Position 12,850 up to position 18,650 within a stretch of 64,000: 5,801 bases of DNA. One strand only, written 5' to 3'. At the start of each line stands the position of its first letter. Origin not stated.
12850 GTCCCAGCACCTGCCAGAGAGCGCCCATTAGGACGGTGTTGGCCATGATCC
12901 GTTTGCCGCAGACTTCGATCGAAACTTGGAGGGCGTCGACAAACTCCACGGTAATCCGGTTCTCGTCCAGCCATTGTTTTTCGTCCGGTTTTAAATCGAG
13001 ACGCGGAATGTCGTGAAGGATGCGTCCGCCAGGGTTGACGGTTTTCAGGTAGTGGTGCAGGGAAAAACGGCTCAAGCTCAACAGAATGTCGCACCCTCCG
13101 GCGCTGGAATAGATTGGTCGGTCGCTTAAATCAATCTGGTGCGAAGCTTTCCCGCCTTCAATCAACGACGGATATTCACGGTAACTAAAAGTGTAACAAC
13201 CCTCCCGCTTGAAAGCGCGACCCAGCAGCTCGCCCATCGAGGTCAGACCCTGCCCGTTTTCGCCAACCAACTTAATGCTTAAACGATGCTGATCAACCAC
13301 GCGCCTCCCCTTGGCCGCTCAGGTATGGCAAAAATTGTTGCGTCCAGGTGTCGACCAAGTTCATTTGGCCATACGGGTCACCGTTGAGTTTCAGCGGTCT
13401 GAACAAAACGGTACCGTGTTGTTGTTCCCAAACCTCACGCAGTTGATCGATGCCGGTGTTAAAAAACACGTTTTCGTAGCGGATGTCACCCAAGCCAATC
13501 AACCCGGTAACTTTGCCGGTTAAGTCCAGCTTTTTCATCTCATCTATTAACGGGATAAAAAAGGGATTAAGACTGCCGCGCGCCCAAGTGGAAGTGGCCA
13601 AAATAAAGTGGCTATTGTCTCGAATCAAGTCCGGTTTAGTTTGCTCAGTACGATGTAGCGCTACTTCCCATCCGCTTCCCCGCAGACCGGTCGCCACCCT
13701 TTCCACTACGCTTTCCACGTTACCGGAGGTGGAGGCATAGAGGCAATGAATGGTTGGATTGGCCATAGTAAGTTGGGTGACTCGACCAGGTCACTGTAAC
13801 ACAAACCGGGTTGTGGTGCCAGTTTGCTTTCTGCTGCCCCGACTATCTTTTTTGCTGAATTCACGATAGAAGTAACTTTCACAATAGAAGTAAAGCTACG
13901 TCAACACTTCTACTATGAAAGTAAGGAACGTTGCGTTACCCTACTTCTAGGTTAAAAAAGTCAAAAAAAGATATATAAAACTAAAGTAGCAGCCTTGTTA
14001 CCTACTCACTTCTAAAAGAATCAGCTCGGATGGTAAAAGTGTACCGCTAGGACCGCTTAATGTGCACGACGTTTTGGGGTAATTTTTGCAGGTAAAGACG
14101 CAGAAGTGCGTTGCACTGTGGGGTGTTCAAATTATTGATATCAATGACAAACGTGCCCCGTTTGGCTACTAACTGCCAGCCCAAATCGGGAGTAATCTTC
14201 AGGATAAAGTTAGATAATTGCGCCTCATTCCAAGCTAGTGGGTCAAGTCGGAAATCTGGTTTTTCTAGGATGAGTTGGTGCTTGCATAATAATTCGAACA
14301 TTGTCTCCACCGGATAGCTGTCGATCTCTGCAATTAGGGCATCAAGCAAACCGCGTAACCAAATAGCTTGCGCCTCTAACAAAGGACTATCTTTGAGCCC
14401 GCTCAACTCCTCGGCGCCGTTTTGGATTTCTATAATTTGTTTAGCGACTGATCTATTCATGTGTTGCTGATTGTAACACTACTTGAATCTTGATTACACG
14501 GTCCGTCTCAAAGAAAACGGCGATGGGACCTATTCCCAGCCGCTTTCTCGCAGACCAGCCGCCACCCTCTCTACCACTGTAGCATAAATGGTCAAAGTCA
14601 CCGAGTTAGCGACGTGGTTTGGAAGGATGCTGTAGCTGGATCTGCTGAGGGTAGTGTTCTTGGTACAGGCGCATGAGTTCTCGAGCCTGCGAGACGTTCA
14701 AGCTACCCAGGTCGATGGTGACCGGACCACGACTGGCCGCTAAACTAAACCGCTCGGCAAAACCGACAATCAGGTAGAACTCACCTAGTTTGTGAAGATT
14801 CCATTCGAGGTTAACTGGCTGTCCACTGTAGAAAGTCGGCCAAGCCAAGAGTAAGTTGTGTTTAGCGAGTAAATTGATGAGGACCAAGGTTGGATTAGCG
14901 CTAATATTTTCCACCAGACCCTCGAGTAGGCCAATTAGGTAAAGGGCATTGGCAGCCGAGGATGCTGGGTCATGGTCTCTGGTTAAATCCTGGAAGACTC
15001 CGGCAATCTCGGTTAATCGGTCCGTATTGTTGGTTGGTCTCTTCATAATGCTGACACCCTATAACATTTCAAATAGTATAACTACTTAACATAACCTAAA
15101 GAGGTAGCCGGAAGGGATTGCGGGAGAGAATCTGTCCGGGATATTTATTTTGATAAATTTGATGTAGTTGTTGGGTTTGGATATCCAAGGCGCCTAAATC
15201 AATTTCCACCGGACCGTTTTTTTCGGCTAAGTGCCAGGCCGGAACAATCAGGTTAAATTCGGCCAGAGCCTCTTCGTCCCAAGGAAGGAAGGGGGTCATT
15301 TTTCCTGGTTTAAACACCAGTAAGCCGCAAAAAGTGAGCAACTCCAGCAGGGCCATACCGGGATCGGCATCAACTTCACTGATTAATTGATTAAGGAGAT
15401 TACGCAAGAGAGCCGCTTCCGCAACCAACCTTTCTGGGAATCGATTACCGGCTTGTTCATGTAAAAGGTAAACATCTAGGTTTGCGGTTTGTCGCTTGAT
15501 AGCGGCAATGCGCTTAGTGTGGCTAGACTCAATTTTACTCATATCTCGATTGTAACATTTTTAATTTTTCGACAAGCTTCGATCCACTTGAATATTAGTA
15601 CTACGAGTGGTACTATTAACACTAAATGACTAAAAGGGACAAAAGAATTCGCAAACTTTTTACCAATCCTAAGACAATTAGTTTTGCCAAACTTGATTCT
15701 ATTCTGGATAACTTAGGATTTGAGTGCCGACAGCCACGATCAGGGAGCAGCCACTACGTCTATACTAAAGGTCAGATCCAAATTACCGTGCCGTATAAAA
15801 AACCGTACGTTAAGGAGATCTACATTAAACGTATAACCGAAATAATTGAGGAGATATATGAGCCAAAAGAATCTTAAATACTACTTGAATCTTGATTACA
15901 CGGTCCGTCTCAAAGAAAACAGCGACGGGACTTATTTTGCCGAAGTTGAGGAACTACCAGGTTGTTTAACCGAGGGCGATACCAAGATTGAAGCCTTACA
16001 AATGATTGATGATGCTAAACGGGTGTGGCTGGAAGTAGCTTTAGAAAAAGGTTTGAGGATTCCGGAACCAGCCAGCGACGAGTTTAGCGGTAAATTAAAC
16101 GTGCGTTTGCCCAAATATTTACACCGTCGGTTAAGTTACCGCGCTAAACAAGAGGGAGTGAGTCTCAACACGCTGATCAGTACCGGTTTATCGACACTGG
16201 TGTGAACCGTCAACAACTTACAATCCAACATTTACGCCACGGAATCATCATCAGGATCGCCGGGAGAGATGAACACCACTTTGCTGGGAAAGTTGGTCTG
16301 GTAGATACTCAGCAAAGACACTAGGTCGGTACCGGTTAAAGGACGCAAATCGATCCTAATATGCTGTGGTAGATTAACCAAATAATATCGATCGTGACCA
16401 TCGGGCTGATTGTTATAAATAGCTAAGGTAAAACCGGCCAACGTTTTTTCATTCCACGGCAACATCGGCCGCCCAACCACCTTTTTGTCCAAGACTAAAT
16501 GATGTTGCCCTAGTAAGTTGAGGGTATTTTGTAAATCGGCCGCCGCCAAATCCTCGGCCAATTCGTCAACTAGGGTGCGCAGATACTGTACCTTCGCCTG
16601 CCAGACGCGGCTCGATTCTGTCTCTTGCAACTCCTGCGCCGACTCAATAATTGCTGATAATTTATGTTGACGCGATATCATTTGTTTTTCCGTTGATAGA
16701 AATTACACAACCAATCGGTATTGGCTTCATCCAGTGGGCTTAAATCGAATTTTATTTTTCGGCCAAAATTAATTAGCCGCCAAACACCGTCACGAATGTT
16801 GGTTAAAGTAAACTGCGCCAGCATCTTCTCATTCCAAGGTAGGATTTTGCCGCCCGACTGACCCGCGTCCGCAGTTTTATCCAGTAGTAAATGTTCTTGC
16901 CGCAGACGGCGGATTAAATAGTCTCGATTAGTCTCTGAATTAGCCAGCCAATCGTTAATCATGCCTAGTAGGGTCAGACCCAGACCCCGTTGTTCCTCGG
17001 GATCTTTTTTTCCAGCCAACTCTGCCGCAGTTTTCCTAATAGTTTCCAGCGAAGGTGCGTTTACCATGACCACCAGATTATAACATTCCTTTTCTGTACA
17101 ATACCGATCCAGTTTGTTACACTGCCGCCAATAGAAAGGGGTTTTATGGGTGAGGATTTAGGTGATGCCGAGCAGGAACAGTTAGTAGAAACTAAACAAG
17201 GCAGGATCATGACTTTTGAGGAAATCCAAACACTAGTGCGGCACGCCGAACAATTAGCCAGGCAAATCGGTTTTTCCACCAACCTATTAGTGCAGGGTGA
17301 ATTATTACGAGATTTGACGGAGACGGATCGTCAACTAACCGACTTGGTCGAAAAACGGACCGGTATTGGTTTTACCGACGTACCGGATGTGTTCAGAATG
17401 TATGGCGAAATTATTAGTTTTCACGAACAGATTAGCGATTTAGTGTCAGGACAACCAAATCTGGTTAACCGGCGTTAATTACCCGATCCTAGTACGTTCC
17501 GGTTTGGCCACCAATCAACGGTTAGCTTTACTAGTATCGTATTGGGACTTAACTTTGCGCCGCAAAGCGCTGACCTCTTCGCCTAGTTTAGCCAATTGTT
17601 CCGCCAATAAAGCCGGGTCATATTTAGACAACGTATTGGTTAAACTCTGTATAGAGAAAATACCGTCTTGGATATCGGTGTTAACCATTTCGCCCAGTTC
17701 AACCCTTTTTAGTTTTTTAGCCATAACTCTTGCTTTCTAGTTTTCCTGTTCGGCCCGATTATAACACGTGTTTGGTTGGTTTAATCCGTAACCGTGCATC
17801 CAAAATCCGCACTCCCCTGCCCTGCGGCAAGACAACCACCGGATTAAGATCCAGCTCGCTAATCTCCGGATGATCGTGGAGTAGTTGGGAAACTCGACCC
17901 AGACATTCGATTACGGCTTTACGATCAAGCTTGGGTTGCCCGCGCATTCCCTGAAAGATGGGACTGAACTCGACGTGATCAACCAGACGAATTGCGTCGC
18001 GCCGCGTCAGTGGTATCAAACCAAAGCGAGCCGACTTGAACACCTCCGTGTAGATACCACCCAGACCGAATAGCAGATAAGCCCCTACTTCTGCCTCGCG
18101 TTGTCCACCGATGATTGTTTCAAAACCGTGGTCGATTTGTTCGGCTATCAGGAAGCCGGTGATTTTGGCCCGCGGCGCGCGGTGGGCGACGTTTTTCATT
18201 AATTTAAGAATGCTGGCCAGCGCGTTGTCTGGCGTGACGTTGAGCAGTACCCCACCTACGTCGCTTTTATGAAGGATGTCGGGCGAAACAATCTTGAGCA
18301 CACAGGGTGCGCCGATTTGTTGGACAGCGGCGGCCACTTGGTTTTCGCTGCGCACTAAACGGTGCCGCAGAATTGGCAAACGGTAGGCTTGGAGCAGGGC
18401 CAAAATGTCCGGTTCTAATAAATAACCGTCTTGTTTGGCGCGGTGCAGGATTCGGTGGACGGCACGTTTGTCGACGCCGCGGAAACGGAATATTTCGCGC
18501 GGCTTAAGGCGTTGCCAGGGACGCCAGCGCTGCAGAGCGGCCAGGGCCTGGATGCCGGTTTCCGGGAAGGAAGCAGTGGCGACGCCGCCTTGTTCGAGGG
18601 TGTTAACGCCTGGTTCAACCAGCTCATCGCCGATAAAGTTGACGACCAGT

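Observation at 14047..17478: Tandem array of five highly diverged paralogs of an unknown ~140-aa protein, with a HicAB module embedded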

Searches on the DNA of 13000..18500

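Call 64: search_rna_families(source=window, start=13000, end=18500, threshold=evalue, max_evalue=1)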
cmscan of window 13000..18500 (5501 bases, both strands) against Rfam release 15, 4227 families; matches with E-value up to 1: 0.
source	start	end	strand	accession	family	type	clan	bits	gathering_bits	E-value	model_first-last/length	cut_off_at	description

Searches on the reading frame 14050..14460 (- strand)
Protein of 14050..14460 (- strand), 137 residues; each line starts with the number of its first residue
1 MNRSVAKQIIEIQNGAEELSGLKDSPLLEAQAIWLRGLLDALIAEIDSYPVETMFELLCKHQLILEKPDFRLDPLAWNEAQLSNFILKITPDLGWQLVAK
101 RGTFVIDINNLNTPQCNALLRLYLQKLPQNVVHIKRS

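Call 4: search_protein_families(library=pfam, proteins=[window:14050-14460:-], max_evalue=1)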
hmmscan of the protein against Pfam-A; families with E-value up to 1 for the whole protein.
window:14050-14460:- (137 aa): 1 family
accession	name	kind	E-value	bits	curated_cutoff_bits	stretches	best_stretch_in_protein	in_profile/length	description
PF18101.7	Pan3_PK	-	0.022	15.2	25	1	54-110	39-93/138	Pan3 Pseudokinase domain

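Call 6: find_homologous_proteins(query=A1, max_evalue=0.001)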
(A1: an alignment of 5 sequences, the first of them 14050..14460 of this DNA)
Query A1 (5 sequences) (137 aa, profile of the alignment): 4 proteins with E <= 0.001 among 3210 candidates.
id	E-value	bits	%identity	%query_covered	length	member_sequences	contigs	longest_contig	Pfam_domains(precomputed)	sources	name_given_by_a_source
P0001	3.6e-52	194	100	100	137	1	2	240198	-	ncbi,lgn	-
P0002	1.0e-51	193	33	91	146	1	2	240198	-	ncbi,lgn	-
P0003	3.5e-50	188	30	91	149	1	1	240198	-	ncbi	-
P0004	8.3e-43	164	25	84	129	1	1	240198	-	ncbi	-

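Call 7: search_protein_families(library=ncbifam, proteins=[window:14050-14460:-], max_evalue=1)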
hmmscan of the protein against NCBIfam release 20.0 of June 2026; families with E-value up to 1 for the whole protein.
window:14050-14460:- (137 aa): 0 families

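Call 8: search_protein_families(library=padloc, proteins=[window:14050-14460:-], max_evalue=1)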
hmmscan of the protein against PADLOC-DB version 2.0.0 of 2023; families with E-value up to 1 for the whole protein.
window:14050-14460:- (137 aa): 0 families

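Call 11: find_encoding_contigs(protein=P0001, flank=10000, max_places=6)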
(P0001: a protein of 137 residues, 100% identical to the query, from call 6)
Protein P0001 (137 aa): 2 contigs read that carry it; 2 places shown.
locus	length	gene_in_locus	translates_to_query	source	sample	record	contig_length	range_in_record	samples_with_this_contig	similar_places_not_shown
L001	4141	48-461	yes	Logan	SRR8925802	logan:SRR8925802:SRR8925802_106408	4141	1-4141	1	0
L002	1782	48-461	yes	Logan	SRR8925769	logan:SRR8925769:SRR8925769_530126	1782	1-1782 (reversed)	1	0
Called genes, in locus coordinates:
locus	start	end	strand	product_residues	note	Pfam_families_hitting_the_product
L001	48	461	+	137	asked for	-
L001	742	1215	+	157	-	PF00258:Flavodoxin_1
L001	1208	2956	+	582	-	PF01558:POR, PF01855:POR_N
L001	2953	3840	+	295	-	PF02775:TPP_enzyme_C, PF12367:PFO_beta_C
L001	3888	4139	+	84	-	?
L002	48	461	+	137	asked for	-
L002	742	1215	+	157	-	PF00258:Flavodoxin_1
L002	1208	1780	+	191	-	?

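Call 17: search_protein_representatives(alignment_id=A1)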
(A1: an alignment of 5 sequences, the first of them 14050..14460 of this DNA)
Query: 5 sequences, 141 profile positions. Proteins with E-value up to 0.001 (for the whole library): 5; up to 1e-10: 5; up to 1e-30: 5. The best 5 are listed.
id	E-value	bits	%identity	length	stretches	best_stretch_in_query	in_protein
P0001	1.2e-52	193.9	-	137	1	1-136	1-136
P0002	3.2e-52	192.5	-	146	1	1-140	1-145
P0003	1.1e-50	187.5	-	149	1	1-140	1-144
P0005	7.9e-48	178.3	-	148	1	3-140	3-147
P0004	2.6e-43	163.6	-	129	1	4-126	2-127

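Call 19: predict_structure(alignment_id=A1)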
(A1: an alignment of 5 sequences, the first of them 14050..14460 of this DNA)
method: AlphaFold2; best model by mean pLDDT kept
length: 137 residues; sequences in the alignment: 5
mean_pLDDT: 68.9   pTM: 0.51
mean pLDDT of the five models: 68.9, 68.4, 62.8, 53.9, 51.7
residues with pLDDT >= 90: 0; 70-90: 66; 50-70: 60; < 50: 11
segments of 3 or more residues with pLDDT < 50: 66-73
pLDDT, mean of each block of 10 residues (from residue 1): 61 74 71 68 65 59 51 58 82 76 69 74 86 69
secondary structure, 60 per line:
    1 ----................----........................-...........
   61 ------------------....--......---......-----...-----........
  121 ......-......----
elements in order: H5-20 H25-48 H50-60 H79-82 E85-90 E94-99 E105-107 H113-126 E131-133

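Call 24: find_encoding_contigs(protein=P0003, flank=10000, max_places=3)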
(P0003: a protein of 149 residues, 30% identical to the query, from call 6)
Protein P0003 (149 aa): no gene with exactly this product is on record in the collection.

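Call 25: find_encoding_contigs(protein=P0002, flank=10000, max_places=4)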
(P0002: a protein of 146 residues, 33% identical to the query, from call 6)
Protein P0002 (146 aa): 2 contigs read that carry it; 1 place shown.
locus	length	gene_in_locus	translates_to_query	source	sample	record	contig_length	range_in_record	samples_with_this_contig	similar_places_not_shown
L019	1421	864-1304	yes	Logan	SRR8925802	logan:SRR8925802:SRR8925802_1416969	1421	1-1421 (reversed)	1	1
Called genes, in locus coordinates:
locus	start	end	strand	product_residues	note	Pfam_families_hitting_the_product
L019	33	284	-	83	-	-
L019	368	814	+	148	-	-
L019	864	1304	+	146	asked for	-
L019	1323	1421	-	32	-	?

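Call 28: search_solved_structures(query=A1, max_evalue=10)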
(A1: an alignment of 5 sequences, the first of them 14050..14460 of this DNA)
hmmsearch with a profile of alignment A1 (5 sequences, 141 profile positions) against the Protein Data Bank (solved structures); distinct sequences matched with E-value up to 10: 4.
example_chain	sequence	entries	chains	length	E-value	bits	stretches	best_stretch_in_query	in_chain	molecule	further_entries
6fdy_U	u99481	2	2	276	0.23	14.7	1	31-81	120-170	Serine/threonine-protein kinase ULK3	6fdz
3brt_A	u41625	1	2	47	0.58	13.4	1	21-57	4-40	Inhibitor of nuclear factor kappa-B kinase subunit beta,Inhibitor of nuclear factor kappa-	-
8sah_A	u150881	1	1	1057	1.1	12.5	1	24-110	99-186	Huntingtin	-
9v1i_lZ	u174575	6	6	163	2.7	11.2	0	99-133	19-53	60S ribosomal protein L24, putative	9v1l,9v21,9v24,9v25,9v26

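Call 52: search_protein_families(library=phrogs, proteins=[window:14050-14460:-], max_evalue=0.1)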
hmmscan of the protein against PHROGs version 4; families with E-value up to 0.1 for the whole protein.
window:14050-14460:- (137 aa): 0 families

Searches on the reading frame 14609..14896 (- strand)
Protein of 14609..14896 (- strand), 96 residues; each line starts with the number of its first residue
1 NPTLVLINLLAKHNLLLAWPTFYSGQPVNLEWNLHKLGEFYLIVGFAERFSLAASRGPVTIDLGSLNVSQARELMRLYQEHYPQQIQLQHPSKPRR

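Call 43: predict_structure(alignment_id=A3)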
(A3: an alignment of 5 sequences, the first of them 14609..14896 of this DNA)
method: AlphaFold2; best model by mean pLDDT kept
length: 96 residues; sequences in the alignment: 5
mean_pLDDT: 90.4   pTM: 0.79
mean pLDDT of the five models: 90.4, 90.0, 89.4, 89.3, 69.3
residues with pLDDT >= 90: 72; 70-90: 18; 50-70: 2; < 50: 4
segments of 3 or more residues with pLDDT < 50: 93-96
pLDDT, mean of each block of 10 residues (from residue 1): 93 96 88 97 89 94 92 95 92 51
secondary structure, 60 per line:
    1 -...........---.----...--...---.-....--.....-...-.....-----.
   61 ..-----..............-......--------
elements in order: H2-12 E21-23 E26-28 H34-37 E40-44 E50-54 E60-62 H68-81 E86-88

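Call 53: fold_search(model_id=the predicted structure, library=viral)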
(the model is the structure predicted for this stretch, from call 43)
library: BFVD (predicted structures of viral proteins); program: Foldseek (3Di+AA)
matches with E <= 10: 366; with E <= 0.001: 0
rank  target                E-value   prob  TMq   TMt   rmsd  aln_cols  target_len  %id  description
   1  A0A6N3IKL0            3.6e-02  0.75  0.33  0.41   3.7        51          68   12  (no name in the UniProt tables at hand)
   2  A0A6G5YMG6            6.7e-02  0.60  0.37  0.40   5.4        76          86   14  (no name in the UniProt tables at hand)
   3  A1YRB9                1.1e-01  0.35  0.39  0.18   6.6       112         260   14  Mv-ORF57 peptide [Maruca vitrata nucleopolyhedrovirus]
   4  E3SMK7                1.5e-01  0.80  0.39  0.57   2.4        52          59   19  Uncharacterized protein [Prochlorococcus phage P-HM1]
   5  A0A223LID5            1.7e-01  0.33  0.36  0.36   6.8        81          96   16  Uncharacterized protein [Erwinia phage vB_EamM_Joad]
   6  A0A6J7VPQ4            3.4e-01  0.44  0.36  0.45   3.7        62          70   16  Uncharacterized protein [uncultured Caudovirales phage]
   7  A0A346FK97            3.4e-01  0.35  0.35  0.36   4.4        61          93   10  Uncharacterized protein [Synechococcus virus S-PRM1]
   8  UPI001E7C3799         3.6e-01  0.13  0.27  0.36   7.7        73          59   15  (no name look-up for this kind of identifier)
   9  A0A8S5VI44            4.7e-01  0.28  0.33  0.40   4.4        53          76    8  Uncharacterized protein [Siphoviridae sp. cthu813]
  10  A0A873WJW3            5.4e-01  0.35  0.37  0.45   4.3        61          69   10  Uncharacterized protein [Synechococcus phage S-H38]
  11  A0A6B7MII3            5.8e-01  0.16  0.39  0.20   8.7       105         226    8  (no name in the UniProt tables at hand)
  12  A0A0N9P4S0            6.2e-01  0.20  0.35  0.40   4.3        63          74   13  (no name in the UniProt tables at hand)
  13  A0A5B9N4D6            7.1e-01  0.23  0.27  0.44   4.5        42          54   12  Uncharacterized protein [Aeromonas phage 4L372XY]
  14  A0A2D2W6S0            7.1e-01  0.16  0.28  0.38   6.1        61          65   13  Uncharacterized protein [Pectobacterium phage DU_PP_V]
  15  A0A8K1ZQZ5            7.1e-01  0.14  0.27  0.26   4.2        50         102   16  (no name in the UniProt tables at hand)
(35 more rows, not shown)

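Call 55: find_homologous_proteins(query=A3, max_evalue=10)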
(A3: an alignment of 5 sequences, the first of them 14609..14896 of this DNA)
Query A3 (5 sequences) (96 aa, profile of the alignment): 5 proteins with E <= 10 among 233 candidates.
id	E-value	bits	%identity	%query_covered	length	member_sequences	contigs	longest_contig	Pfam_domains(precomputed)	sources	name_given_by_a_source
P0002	6.8e-32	127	100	100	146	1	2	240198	-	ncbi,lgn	-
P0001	4.1e-31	125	35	89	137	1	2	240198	-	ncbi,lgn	-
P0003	5.7e-30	121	28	92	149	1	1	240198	-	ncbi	-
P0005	2.2e-29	119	38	95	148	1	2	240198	-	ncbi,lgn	-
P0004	8.4e-25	104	-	-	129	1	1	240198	-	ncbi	-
